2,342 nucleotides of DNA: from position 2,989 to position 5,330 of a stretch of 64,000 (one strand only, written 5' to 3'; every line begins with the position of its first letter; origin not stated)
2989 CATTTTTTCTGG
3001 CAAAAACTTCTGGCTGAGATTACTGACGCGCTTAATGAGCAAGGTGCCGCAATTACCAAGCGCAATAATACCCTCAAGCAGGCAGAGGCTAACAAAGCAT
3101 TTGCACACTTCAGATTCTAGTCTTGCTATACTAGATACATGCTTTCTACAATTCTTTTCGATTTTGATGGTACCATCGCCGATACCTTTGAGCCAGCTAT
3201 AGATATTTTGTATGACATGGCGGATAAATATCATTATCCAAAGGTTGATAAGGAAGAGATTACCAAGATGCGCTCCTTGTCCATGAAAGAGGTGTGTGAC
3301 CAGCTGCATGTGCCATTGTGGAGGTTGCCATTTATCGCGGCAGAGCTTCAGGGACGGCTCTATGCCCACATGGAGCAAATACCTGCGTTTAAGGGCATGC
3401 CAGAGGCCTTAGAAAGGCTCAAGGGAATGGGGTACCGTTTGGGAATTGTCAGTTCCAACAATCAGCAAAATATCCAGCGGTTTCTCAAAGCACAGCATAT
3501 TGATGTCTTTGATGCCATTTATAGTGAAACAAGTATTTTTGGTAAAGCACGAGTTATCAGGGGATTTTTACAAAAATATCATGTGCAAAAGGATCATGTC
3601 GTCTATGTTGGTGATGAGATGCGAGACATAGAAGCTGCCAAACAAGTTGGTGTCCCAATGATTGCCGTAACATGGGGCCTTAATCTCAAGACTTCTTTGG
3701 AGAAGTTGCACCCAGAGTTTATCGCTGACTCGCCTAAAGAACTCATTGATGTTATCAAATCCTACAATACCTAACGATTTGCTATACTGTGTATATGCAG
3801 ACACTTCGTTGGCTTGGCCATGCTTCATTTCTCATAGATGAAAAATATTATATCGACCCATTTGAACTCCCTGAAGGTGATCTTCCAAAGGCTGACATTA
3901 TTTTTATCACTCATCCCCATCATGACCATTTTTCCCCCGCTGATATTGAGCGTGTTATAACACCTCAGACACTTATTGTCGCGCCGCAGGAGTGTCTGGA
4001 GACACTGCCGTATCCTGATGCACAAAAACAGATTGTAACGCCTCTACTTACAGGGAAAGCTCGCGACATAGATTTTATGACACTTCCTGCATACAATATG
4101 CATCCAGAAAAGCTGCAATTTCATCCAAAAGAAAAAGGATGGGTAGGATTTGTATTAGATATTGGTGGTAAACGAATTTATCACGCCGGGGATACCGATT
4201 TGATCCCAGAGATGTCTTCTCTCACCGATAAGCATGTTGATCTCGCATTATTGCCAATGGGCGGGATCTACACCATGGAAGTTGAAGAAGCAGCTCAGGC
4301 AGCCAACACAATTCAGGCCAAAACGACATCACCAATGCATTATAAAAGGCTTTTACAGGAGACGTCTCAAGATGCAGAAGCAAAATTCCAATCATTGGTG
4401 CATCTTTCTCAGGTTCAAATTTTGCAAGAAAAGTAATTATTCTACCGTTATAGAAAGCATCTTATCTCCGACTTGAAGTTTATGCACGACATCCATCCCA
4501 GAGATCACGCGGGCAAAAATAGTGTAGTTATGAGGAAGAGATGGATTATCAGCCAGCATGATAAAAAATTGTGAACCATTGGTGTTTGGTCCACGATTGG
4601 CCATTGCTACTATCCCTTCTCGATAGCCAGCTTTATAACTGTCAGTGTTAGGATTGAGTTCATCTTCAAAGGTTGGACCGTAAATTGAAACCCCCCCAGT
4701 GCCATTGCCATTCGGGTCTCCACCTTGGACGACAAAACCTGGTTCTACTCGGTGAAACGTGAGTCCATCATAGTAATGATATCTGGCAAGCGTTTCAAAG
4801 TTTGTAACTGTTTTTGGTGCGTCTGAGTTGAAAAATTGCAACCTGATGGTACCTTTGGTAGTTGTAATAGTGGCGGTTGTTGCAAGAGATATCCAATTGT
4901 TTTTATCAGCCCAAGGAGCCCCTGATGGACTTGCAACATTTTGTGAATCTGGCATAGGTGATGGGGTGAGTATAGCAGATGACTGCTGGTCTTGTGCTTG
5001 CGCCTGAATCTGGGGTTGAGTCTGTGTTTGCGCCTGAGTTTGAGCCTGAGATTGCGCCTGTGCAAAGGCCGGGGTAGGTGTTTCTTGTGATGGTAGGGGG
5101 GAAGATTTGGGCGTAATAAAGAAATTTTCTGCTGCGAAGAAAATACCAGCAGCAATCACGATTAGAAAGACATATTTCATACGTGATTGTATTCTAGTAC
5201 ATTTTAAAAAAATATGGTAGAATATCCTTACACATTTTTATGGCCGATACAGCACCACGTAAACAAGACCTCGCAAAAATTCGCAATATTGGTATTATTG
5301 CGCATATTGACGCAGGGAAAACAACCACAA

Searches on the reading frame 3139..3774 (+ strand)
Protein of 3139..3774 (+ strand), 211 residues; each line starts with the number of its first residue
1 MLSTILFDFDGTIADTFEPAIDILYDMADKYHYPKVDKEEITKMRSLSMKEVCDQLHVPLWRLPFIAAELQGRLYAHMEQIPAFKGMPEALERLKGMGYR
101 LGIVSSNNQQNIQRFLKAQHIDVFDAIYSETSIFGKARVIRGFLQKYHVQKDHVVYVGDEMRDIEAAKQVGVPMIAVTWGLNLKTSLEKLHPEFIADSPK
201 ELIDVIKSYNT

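Call 38: search_protein_families(library=pfam, proteins=[window:3139-3774:+], max_evalue=0.001)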
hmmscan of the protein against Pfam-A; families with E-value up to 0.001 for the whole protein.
window:3139-3774:+ (211 aa): 7 families
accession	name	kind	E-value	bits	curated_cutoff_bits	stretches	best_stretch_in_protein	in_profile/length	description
PF13419.12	HAD_2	-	4.1e-41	141.5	23.8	1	5-177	1-178/178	Haloacid dehalogenase-like hydrolase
PF00702.32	Hydrolase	-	4.8e-19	69.9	26.4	1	3-171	2-191/191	haloacid dehalogenase-like hydrolase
PF12710.13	HAD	-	1.2e-12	49.1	27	1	5-168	1-189/189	haloacid dehalogenase-like hydrolase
PF13242.12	Hydrolase_like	-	1.1e-08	35.3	22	1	139-200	9-73/75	HAD-hyrolase-like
PF06888.18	Put_Phosphatase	-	1.3e-07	31.7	27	1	5-134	3-126/234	Putative Phosphatase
PF13344.12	Hydrolase_6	-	3.1e-05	24.4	27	1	83-171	15-99/101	Haloacid dehalogenase-like hydrolase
PF08282.18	Hydrolase_3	-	0.00066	19.9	20.9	0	136-172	188-224/255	haloacid dehalogenase-like hydrolase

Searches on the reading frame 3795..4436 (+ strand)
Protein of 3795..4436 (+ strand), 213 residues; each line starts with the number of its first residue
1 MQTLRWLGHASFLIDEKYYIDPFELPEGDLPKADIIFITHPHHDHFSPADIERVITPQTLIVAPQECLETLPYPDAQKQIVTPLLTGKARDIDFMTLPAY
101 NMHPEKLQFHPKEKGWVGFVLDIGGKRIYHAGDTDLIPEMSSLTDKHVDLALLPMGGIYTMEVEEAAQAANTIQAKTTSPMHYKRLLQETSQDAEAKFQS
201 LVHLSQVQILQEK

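Call 38: search_protein_families(library=pfam, proteins=[window:3795-4436:+], max_evalue=0.001)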
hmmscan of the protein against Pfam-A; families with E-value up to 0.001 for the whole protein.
window:3795-4436:+ (213 aa): 2 families
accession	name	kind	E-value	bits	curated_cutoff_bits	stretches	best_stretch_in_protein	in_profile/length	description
PF12706.13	Lactamase_B_2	-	5.3e-22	78.8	27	1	21-183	20-200/200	Beta-lactamase superfamily domain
PF13483.12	Lactamase_B_3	-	1.2e-20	74.5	24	1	4-182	2-160/160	Beta-lactamase superfamily domain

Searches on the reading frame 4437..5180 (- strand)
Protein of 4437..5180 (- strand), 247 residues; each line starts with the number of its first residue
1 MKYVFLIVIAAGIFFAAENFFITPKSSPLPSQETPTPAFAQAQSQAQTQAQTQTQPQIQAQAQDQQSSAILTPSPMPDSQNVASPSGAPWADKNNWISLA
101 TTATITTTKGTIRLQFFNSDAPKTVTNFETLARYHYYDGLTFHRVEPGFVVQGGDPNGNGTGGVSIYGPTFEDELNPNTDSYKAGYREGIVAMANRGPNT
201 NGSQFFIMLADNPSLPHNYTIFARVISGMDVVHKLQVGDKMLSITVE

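Call 38: search_protein_families(library=pfam, proteins=[window:4437-5180:-], max_evalue=0.001)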
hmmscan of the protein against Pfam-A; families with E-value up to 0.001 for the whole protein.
window:4437-5180:- (247 aa): 1 family
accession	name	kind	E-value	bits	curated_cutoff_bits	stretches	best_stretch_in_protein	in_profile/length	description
PF00160.26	Pro_isomerase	-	1e-40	140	21.7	1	104-238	3-140/159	Cyclophilin type peptidyl-prolyl cis-trans isomerase/CLD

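Call 58: search_protein_families(library=ncbifam, proteins=[window:4437-5180:-], max_evalue=0.00001)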
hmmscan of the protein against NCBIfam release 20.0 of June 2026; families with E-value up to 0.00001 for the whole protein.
window:4437-5180:- (247 aa): 2 families
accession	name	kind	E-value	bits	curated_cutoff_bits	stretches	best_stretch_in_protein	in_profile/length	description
NF008151.0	PRK10903.1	equivalog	1.5e-17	63.7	308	1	102-235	30-162/190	peptidylprolyl isomerase A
NF008057.0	PRK10791.1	equivalog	5.8e-16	58.7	297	1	104-236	3-137/164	peptidylprolyl isomerase B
